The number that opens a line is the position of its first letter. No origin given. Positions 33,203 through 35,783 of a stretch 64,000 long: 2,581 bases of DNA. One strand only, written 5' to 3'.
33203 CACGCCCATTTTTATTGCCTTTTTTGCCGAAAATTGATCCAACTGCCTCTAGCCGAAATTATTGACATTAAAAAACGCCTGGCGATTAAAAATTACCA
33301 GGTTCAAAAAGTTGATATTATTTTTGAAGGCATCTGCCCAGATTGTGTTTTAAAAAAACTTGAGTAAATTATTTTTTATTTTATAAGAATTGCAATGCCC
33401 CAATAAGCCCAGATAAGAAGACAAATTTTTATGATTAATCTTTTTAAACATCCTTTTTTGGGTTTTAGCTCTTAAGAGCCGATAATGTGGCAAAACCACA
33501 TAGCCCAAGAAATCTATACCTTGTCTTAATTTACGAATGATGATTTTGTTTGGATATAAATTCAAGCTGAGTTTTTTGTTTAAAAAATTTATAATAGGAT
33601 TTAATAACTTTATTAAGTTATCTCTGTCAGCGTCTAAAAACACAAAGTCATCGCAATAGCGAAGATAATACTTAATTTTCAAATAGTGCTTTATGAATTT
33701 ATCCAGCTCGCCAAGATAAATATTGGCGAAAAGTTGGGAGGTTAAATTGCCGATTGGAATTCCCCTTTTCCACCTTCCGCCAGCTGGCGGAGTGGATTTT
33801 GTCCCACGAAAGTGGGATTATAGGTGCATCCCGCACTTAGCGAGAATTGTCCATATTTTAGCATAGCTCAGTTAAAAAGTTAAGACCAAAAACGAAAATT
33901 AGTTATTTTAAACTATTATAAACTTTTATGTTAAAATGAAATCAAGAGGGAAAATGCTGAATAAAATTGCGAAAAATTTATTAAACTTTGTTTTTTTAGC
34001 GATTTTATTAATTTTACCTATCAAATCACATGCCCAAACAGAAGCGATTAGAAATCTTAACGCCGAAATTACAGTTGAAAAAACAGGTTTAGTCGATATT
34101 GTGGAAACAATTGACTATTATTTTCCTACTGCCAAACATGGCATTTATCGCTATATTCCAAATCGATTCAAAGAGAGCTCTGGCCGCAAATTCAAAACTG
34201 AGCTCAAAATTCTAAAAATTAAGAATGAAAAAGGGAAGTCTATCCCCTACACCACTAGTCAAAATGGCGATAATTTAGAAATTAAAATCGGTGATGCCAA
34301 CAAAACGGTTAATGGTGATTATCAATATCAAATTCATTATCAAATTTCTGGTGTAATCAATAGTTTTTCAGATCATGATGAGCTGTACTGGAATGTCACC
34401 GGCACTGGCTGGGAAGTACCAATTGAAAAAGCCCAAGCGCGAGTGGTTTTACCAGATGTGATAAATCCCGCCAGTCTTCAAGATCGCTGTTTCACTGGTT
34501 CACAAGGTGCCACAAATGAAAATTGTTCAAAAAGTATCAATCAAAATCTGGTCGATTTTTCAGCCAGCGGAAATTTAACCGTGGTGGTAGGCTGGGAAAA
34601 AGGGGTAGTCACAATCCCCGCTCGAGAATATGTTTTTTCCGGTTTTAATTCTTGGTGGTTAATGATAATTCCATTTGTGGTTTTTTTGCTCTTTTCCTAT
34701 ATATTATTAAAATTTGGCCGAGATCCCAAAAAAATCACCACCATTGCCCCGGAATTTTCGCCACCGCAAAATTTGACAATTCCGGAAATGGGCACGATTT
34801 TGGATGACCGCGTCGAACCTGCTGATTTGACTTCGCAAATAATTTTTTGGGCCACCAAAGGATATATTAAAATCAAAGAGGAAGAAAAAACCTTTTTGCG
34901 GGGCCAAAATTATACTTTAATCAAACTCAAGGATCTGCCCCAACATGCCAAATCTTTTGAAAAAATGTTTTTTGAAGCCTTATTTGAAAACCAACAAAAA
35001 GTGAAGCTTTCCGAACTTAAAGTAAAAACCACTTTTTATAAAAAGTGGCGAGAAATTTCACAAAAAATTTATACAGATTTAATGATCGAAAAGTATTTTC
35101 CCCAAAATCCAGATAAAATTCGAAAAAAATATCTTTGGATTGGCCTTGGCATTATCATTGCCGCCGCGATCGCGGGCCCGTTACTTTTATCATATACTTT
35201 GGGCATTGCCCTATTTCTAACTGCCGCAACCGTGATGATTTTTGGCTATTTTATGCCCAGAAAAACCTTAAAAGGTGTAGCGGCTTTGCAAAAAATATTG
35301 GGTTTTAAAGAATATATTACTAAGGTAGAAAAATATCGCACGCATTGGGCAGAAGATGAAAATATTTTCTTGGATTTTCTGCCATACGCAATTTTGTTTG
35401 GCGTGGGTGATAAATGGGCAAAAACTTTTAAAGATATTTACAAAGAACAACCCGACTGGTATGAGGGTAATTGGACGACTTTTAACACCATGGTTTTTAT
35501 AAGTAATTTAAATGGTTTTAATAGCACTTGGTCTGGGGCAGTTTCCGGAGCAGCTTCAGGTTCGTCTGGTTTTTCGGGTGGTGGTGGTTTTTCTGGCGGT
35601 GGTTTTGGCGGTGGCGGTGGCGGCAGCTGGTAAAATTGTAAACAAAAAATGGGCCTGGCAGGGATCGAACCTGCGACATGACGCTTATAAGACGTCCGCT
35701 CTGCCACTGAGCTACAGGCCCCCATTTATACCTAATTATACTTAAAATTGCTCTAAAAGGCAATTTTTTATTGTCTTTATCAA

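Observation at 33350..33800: Remnant of a diversity-generating-retroelement-type reverse transcriptase next to fur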

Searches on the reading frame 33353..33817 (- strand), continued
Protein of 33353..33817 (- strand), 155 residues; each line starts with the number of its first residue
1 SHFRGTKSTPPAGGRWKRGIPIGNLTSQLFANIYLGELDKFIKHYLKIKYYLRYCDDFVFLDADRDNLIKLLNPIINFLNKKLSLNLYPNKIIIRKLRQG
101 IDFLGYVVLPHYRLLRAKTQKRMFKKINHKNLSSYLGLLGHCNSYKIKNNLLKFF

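Call 45: find_encoding_contigs(protein=P0005, flank=5000, max_places=2)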
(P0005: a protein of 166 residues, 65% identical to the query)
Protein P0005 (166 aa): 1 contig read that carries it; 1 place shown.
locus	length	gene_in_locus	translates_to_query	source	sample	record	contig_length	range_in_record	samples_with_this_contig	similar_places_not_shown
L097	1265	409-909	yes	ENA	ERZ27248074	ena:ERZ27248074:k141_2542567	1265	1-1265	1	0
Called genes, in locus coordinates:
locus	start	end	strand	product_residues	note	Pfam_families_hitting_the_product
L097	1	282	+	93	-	?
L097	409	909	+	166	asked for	PF00078:RVT_1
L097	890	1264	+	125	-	?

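Call 59: search_solved_structures(query=L096:2500-3552:+, max_evalue=0.00001, show_alignments=1)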
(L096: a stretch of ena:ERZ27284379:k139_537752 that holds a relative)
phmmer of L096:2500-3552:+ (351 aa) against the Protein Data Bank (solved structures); distinct sequences matched with E-value up to 0.00001: 9.
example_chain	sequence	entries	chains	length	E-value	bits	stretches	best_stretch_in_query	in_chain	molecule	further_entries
8ub7_A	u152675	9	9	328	1.4e-40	143.1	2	1-161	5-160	Reverse transcriptase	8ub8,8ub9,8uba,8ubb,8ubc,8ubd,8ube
6ar1_A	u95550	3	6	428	4.3e-17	65.9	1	43-317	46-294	GsI-IIC RT | Trt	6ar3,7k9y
5g2x_C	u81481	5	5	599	8.2e-16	61.6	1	10-238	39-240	GROUP II INTRON-ENCODED PROTEIN LTRA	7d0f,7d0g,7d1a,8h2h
5hhj_A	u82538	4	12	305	1.5e-15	60.8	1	33-294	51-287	Retron-type reverse transcriptase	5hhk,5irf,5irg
5hhl_A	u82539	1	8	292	3e-15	59.8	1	36-294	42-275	Retron-type reverse transcriptase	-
7uim_D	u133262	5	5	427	3.5e-15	59.6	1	36-335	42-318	Group II intron reverse transcriptase/maturase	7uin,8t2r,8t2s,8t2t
6me0_C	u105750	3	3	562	3.2e-12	49.9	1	206-310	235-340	Maturase reverse transcriptase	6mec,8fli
8bgj_A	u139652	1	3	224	1.4e-11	47.7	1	198-296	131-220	RNA-directed DNA polymerase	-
7kft_D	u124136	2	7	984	3e-08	36.8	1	203-299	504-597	Cas6-RT-Cas1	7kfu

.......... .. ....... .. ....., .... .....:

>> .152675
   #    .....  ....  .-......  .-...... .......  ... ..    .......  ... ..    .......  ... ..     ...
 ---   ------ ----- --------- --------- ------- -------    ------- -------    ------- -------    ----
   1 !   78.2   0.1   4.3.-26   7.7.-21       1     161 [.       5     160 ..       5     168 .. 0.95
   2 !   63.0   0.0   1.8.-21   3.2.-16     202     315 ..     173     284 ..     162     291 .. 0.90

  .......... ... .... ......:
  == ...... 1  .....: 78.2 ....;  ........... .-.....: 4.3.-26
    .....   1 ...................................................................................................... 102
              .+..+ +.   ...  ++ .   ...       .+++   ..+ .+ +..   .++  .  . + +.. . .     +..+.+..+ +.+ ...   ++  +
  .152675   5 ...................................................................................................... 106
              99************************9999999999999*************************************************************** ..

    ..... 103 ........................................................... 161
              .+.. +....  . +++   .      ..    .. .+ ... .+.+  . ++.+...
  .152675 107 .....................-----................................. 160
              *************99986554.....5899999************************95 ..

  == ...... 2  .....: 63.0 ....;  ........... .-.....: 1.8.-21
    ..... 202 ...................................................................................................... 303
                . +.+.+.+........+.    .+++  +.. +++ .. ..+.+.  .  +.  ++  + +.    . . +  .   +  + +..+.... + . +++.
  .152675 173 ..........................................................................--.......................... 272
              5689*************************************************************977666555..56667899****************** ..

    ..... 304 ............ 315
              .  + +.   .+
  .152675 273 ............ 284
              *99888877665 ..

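Call 79: list_cluster_members(proteins=[P0027, P0062, P0013, P0002, P0028, P0037, P0011, P0056, P0034, P0003])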
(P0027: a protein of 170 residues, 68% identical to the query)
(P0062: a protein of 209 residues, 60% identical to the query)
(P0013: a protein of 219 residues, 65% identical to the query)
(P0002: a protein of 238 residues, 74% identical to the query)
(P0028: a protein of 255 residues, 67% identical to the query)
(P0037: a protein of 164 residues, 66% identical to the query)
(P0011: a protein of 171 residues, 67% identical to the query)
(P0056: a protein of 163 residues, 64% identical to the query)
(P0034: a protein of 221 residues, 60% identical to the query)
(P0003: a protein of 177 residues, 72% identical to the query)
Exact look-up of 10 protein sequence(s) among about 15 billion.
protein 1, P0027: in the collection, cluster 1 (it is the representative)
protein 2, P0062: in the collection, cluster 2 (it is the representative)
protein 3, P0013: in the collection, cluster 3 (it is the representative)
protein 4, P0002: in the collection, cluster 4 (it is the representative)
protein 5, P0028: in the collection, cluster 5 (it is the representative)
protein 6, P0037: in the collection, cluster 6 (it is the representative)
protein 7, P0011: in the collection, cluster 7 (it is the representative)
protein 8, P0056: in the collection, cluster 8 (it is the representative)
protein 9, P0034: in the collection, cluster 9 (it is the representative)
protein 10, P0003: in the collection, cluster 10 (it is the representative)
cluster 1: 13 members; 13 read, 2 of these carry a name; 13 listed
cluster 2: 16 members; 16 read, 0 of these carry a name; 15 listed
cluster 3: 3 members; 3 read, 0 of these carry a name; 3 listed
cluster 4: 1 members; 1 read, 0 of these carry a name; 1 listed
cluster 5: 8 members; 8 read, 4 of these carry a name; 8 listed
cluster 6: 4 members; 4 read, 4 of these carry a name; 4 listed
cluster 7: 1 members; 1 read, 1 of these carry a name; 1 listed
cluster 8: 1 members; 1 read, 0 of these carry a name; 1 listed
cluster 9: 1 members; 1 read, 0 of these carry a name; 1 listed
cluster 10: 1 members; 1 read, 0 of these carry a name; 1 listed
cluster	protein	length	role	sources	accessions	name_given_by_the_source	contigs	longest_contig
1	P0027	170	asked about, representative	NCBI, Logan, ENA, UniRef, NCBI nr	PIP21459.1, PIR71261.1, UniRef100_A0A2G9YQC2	MAG: hypothetical protein COX39_02930 [Candidatus Nealsonbacteria bacterium ... | Reverse transcriptase domain-containing protein n=1 Tax=Candidatus Nealsonbacteria ...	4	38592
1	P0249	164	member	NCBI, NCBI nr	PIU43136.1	MAG: hypothetical protein COS97_02685 [Candidatus Nealsonbacteria bacterium ...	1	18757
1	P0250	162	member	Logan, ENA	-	-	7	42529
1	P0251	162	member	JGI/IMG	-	-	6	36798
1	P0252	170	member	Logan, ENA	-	-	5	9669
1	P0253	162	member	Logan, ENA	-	-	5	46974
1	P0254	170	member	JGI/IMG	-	-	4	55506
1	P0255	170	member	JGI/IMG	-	-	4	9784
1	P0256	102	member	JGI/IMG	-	-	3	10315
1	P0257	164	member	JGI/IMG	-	-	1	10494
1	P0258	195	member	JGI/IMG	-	-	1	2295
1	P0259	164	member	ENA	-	-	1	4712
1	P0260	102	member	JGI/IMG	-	-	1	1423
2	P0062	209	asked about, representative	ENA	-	-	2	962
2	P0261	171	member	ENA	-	-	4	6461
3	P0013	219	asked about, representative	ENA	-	-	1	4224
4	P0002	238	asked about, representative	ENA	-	-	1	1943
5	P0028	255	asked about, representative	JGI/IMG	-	hypothetical protein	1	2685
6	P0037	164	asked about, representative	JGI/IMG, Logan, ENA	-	hypothetical protein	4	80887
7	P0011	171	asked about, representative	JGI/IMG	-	hypothetical protein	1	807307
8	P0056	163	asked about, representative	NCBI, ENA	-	-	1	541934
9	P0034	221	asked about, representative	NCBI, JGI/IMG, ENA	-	-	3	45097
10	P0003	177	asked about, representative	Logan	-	-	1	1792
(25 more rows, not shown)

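Call 89: predict_structure(alignment_id=A4)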
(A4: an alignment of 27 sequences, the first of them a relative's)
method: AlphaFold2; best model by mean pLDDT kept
length: 262 residues; sequences in the alignment: 27
mean_pLDDT: 82.5   pTM: 0.78
mean pLDDT of the five models: 82.5, 80.6, 78.9, 76.6, 75.7
residues with pLDDT >= 90: 126; 70-90: 74; 50-70: 44; < 50: 18
segments of 3 or more residues with pLDDT < 50: 92-95, 103-105, 107-113
pLDDT, mean of each block of 10 residues (from residue 1): 57 60 83 92 95 87 89 88 74 50 45 58 72 91 95 92 98 97 95 95 91 92 90 88 92 83 47
secondary structure, 60 per line:
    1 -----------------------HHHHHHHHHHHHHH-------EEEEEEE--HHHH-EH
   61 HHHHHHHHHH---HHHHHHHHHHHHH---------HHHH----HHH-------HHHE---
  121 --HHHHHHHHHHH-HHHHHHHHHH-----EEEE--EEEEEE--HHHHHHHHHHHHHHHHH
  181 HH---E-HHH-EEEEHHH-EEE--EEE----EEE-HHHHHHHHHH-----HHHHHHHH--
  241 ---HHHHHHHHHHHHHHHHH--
elements in order: H24-37 E45-51 H54-57 H60-70 H74-86 H96-99 H123-133 H135-144 E150-153 E156-161 H164-182 E192-195 E200-202 E205-207 E212-214 H216-225 H231-238 H244-260

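Call 94: find_related_loci(query=A1, collection=viral_contigs, flank=2500)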
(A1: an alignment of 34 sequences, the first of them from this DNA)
Query A1 (137 aa) in viral_contigs; peptide patterns used: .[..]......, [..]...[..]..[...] (x = any residue, [..] = any of these).
600 stretches matched a pattern (row limit reached: there are more); 566 encode a relative of the query (tblastn E <= 1e-3); the best 80 are kept; 80 distinct loci.
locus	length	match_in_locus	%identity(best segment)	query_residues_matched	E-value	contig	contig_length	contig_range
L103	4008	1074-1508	50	1-129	2e-41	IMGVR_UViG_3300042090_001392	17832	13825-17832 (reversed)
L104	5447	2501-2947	48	1-133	8e-41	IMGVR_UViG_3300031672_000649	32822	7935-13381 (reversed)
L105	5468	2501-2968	49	1-136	4e-40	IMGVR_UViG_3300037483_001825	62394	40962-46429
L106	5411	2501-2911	49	1-133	2e-39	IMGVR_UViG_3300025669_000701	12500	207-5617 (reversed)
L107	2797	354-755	49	1-129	4e-36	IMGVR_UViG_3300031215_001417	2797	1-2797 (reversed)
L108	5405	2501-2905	45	1-135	4e-36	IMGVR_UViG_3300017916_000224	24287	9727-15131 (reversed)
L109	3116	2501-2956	43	1-137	2e-35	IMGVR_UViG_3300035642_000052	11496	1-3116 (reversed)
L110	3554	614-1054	46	1-134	2e-34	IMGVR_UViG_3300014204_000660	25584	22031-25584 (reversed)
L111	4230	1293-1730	45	1-133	2e-34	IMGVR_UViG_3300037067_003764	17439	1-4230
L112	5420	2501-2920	47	1-124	7e-34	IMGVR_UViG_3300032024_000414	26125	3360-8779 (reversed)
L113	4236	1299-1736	45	1-133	8e-34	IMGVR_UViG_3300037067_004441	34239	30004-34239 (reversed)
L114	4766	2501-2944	44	1-135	6e-34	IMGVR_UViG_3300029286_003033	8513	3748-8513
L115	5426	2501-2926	44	1-133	8e-34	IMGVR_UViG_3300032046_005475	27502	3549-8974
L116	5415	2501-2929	43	1-133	6e-34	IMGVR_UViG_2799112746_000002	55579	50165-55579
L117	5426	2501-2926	43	1-133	1e-33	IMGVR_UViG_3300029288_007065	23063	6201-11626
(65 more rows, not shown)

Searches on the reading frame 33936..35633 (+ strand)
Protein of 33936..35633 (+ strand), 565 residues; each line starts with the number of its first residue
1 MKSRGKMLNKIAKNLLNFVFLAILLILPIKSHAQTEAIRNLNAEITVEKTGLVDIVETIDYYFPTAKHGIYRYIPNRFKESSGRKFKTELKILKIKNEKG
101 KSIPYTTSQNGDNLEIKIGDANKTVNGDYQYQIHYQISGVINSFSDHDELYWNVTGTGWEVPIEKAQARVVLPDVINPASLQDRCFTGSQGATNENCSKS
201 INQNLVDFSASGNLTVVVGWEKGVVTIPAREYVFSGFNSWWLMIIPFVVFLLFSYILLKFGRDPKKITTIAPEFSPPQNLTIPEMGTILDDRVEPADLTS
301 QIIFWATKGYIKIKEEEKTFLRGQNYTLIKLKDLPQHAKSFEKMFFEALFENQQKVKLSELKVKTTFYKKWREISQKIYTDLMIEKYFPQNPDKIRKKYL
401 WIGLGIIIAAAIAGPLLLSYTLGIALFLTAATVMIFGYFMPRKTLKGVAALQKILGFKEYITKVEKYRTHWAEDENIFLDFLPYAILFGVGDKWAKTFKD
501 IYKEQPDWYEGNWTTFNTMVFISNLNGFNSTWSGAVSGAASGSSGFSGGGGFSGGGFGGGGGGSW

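Call 8: search_protein_families(library=pfam, proteins=[window:33936-35633:+], max_evalue=0.1)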
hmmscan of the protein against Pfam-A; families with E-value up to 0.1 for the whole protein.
window:33936-35633:+ (565 aa): 4 families
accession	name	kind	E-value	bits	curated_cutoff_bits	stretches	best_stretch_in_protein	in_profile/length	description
PF20990.2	DUF2207_C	-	5.8e-34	118.3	33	1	273-498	3-247/247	Predicted membrane protein (DUF2207) C-terminal domain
PF09972.14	DUF2207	-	3.8e-32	112.3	24.4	1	38-189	2-126/172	Predicted membrane protein (DUF2207) N-terminal domain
PF03600.22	CitMHS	-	0.0045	16.6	31.9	1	235-448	158-246/336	Citrate transporter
PF11084.13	DUF2621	-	0.037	14.5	27.7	1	427-482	13-68/139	Protein of unknown function (DUF2621)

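Call 48: find_homologous_proteins(query=window:33936-35633:+, max_evalue=1e-30)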
Query window:33936-35633:+ (565 aa): 3402 proteins with E <= 1e-30 among 8000 candidates; the best 120 are listed.
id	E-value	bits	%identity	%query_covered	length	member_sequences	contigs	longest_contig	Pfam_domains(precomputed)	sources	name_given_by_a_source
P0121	1.7e-207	708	52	95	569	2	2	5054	PF20990.3,PF09972.15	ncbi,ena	-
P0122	1.1e-163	564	44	93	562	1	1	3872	PF20990.3,PF09972.15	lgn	-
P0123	1.9e-160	553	45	93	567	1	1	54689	PF20990.3,PF09972.15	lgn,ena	-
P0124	1.7e-158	547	46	90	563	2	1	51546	PF20990.3,PF09972.15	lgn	-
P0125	1.2e-155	537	45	90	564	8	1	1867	PF20990.3,PF09972.15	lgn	-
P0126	8.5e-151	521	44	97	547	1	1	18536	PF20990.3,PF09972.15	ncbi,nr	ncbi:MAG: DUF2207 domain-containing protein [Patescibacteria group bacterium]|nr:DUF2207 domain-cont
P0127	1.7e-149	517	46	91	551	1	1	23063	PF20990.3,PF09972.15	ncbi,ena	ncbi:MAG: DUF2207 domain-containing protein [Patescibacteria group bacterium]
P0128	1.8e-148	514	44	95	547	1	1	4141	PF20990.3,PF09972.15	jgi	jgi:uncharacterized membrane protein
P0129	6.1e-147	509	42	90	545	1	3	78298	PF20990.3,PF09972.15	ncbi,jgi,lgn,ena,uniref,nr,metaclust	ncbi:MAG: hypothetical protein US31_C0007G0027 [Berkelbacteria bacterium GW2011_GWA1_36_9]|uniref:DU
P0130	4.3e-146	506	41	90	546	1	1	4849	PF20990.3,PF09972.15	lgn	-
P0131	5.6e-146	505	42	90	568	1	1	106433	PF20990.3,PF09972.15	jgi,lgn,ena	-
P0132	2.0e-144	500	41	90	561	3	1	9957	PF20990.3,PF09972.15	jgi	-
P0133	8.4e-144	498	42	90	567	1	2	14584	PF20990.3,PF09972.15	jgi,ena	-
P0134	8.0e-139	482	41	92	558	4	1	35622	PF20990.3,PF09972.15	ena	-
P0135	5.6e-137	476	41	95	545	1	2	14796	PF20990.3,PF09972.15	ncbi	-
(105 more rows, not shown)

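Call 49: find_encoding_contigs(protein=P0121, flank=5000, max_places=2)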
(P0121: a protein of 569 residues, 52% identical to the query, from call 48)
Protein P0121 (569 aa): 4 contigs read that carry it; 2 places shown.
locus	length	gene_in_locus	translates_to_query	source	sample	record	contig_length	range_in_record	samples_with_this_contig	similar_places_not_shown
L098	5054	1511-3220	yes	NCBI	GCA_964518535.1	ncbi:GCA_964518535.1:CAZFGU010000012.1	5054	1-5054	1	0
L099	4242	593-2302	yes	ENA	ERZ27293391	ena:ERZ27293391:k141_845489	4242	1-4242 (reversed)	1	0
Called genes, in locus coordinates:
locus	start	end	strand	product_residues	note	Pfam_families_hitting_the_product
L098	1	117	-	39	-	?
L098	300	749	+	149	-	PF01475:FUR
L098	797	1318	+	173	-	-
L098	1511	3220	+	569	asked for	PF09972:DUF2207, PF20990:DUF2207_C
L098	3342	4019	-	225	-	-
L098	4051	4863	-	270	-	-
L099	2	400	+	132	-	?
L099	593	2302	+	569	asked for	PF09972:DUF2207, PF20990:DUF2207_C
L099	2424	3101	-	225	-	-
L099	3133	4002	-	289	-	-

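Call 50: find_encoding_contigs(protein=P0123, flank=6000, max_places=1)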
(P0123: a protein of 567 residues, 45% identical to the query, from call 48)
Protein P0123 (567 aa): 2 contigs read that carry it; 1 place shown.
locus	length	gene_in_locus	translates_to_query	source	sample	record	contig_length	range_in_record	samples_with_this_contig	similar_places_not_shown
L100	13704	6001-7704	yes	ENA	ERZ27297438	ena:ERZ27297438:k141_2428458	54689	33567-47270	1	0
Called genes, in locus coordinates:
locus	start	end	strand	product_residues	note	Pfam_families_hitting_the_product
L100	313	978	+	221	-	-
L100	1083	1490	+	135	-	PF05635:23S_rRNA_IVP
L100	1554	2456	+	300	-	PF07992:Pyr_redox_2, PF13434:Lys_Orn_oxgnase (faint), PF13738:Pyr_redox_3, PF00070:Pyr_redox (weak)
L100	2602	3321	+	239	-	PF13560:HTH_31, PF01381:HTH_3, PF12844:HTH_19 (weak), PF00011:HSP20, PF17886:ArsA_HSP20 (weak)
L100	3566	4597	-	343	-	PF01594:AI-2E_transport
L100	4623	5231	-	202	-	PF05949:DUF881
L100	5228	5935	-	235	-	PF05949:DUF881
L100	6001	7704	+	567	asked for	PF09972:DUF2207, PF20990:DUF2207_C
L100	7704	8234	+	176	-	PF01928:CYTH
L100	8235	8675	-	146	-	-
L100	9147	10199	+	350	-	PF03706:LPG_synthase_TM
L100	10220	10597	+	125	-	-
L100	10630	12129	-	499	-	PF12072:RNase_Y_N, PF00013:KH_1 (weak), PF01966:HD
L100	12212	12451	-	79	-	PF08459:UvrC_RNaseH_dom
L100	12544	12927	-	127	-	PF00085:Thioredoxin (weak), PF13098:Thioredoxin_2 (weak)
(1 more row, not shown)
